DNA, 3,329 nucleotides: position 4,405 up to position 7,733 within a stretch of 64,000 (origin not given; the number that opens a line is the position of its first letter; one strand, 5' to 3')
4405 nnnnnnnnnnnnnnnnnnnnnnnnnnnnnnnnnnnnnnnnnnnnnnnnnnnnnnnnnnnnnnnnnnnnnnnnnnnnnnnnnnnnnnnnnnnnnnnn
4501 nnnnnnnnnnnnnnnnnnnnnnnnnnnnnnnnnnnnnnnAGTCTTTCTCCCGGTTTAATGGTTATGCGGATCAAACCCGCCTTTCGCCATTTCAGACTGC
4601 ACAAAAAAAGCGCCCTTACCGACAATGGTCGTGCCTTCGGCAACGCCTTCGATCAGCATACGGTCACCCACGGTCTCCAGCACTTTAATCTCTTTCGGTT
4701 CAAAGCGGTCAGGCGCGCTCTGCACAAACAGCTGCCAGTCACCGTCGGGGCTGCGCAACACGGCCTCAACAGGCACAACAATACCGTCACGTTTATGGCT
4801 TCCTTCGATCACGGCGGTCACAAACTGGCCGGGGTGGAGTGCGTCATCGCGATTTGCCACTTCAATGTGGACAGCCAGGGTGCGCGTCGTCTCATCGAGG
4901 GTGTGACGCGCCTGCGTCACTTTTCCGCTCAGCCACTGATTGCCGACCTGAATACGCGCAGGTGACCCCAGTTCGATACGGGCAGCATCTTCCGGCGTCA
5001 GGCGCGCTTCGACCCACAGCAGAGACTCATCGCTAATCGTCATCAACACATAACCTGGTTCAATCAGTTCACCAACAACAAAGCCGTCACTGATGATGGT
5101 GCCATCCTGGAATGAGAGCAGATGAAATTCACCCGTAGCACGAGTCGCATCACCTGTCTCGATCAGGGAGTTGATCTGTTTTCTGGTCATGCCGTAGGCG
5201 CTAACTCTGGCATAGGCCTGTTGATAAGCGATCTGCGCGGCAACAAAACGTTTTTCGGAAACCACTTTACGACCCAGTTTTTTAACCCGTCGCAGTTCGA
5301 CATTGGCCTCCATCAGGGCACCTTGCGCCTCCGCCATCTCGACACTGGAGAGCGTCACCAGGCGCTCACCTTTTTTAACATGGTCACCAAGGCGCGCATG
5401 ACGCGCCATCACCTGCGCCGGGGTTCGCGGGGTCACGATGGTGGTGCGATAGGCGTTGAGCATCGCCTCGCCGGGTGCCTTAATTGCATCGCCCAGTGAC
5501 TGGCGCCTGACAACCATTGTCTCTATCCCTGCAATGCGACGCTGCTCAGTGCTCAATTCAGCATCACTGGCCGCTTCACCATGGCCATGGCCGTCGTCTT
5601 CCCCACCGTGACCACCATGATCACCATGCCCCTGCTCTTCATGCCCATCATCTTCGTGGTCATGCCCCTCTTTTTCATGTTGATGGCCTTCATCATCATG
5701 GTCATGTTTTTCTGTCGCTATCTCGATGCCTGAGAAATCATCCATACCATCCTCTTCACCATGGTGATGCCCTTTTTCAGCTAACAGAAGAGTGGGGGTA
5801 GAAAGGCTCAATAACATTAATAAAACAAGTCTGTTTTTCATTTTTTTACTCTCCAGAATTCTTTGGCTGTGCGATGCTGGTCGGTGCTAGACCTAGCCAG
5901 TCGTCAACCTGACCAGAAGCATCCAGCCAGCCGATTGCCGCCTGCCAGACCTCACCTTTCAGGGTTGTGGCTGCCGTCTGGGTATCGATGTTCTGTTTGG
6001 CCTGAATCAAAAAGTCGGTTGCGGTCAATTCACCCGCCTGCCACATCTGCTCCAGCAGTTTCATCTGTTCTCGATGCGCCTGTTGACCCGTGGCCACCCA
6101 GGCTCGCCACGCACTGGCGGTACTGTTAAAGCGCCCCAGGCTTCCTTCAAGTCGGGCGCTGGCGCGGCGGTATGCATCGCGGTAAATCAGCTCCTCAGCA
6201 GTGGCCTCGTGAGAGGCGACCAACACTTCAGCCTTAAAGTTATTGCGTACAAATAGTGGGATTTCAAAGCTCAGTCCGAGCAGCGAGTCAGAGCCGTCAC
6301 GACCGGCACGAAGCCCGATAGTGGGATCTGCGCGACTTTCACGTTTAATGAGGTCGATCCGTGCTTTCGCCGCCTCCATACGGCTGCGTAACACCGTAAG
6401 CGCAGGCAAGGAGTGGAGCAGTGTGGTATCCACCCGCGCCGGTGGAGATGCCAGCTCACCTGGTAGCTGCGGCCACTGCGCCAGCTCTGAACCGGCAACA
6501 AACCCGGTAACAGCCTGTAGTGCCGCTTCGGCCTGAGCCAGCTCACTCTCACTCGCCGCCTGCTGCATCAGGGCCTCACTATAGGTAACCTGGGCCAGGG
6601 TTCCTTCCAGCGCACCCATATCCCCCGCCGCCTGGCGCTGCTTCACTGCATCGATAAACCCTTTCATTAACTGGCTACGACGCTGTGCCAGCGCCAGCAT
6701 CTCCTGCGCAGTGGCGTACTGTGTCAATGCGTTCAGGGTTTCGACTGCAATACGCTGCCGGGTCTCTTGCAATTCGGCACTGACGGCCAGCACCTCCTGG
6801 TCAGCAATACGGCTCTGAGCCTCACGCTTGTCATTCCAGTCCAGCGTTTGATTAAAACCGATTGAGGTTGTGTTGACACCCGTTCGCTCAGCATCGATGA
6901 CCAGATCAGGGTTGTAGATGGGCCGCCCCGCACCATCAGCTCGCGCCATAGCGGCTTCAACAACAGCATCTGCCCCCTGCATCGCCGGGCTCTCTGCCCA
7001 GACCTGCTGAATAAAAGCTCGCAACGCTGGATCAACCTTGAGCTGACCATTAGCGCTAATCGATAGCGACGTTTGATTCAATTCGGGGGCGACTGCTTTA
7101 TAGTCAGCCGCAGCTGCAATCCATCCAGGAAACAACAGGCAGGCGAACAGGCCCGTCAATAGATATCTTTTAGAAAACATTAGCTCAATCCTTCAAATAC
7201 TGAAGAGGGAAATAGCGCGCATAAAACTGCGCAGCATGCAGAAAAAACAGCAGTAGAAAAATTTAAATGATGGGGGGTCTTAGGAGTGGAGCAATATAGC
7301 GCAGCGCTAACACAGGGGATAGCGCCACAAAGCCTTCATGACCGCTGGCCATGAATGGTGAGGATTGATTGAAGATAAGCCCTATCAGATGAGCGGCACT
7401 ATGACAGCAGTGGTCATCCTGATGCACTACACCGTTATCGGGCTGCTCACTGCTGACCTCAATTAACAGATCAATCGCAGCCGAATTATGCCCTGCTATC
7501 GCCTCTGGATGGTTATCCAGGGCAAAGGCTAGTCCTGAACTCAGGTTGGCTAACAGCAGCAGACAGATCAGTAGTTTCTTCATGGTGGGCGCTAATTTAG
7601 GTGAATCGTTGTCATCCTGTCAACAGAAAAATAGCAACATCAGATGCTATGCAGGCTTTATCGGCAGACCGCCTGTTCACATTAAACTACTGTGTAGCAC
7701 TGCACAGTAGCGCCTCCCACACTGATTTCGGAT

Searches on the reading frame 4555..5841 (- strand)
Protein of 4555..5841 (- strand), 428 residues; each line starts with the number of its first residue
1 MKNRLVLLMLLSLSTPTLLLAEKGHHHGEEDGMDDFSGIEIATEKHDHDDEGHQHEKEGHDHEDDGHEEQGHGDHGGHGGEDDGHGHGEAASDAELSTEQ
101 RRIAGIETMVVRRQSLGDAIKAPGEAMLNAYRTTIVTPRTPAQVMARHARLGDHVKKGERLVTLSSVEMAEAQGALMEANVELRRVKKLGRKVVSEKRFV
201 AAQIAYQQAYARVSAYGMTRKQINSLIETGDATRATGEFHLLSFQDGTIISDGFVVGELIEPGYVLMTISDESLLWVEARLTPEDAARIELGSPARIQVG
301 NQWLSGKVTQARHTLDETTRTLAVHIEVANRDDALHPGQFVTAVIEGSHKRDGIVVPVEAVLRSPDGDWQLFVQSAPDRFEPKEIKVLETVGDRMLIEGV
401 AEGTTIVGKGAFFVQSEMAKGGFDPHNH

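Call 6: search_protein_families(library=pfam, proteins=[window:4555-5841:-], max_evalue=0.1)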
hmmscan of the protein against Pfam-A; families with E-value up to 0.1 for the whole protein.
window:4555-5841:- (428 aa): 5 families
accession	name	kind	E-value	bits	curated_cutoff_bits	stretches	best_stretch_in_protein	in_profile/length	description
PF16576.10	HlyD_D23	-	9.8e-34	116.9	30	1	116-341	2-214/214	Barrel-sandwich domain of CusB or HlyD membrane-fusion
PF13437.12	HlyD_3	-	3.3e-15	57.2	22.2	1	243-338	4-106/106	HlyD family secretion protein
PF07172.16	GRP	-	0.022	15.8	30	1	1-89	1-86/90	Glycine rich protein family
PF11558.13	HET-s_218-289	-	0.027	14.9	32.2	1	286-320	11-45/65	Het-s 218-289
PF07831.19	PYNP_C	-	0.072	13.2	27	0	148-176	37-65/75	Pyrimidine nucleoside phosphorylase C-terminal domain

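Call 51: search_protein_families(library=ncbifam, proteins=[window:4555-5841:-], max_evalue=0.001)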
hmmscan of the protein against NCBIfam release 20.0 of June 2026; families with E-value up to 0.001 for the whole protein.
window:4555-5841:- (428 aa): 13 families
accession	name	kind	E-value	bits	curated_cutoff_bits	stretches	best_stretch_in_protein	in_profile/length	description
TIGR01730.1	RND_mfp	subfamily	5.3e-34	117.6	94.9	1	107-418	2-317/322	efflux RND transporter periplasmic adaptor subunit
TIGR00999.1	8a0102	subfamily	2.8e-31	108.6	319.3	1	152-414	1-270/271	CzcB/NccB family metal efflux transporter periplasmic adaptor subunit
NF045680.1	DiMtlExpIhpB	equivalog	1.8e-20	73.2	450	2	240-422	139-322/326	divalent metal ion exporter adaptor subunit IhpB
NF007303.0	PRK09783.1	subfamily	1.5e-19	69.7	390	1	96-419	91-397/414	copper/silver efflux system membrane fusion protein CusB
NF011604.1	PRK15030.1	equivalog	2e-14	53.4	765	1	167-410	110-363/397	multidrug efflux RND transporter periplasmic adaptor subunit AcrA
NF033834.1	RND_adapt_MexA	exception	2.9e-14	53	750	1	102-416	34-354/373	multidrug efflux RND transporter periplasmic adaptor subunit MexA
NF008589.1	PRK11556.1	equivalog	4.7e-10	38.9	391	1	127-407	78-372/392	MdtA/MuxA family multidrug efflux RND transporter periplasmic adaptor subunit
NF007132.1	PRK09578.1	equivalog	3e-08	32.8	512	0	305-392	258-344/396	MexX/AxyX family multidrug efflux RND transporter periplasmic adaptor subunit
NF007362.0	PRK09859.1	equivalog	1e-07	31.4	738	1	251-407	196-356/385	multidrug transporter subunit MdtE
NF033138.2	RND-peri-MexC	equivalog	4e-07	29.5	625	1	305-415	253-364/375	MexC family multidrug efflux RND transporter periplasmic adaptor subunit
TIGR00998.1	8a0101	subfamily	5.8e-07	28.8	390.8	1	171-310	150-280/334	EmrA/EmrK family multidrug efflux transporter periplasmic adaptor subunit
TIGR01843.1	type_I_hlyD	subfamily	1.9e-05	23.8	208.65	0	254-299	287-333/422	HlyD family type I secretion periplasmic adaptor subunit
NF011715.0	PRK15136.1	equivalog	0.00037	19.2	563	0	143-211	71-136/390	multidrug efflux MFS transporter periplasmic adaptor subunit EmrA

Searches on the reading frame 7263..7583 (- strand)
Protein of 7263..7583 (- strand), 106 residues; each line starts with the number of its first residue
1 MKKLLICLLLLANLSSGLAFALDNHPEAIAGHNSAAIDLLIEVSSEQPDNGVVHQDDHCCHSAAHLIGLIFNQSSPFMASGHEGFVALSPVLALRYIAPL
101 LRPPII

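Call 49: search_protein_families(library=pfam, proteins=[window:7263-7583:-], max_evalue=0.1)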
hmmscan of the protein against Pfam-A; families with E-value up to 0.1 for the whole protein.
window:7263-7583:- (106 aa): 0 families

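Call 51: search_protein_families(library=ncbifam, proteins=[window:7263-7583:-], max_evalue=0.001)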
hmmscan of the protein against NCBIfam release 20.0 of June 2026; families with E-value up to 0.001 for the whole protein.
window:7263-7583:- (106 aa): 0 families
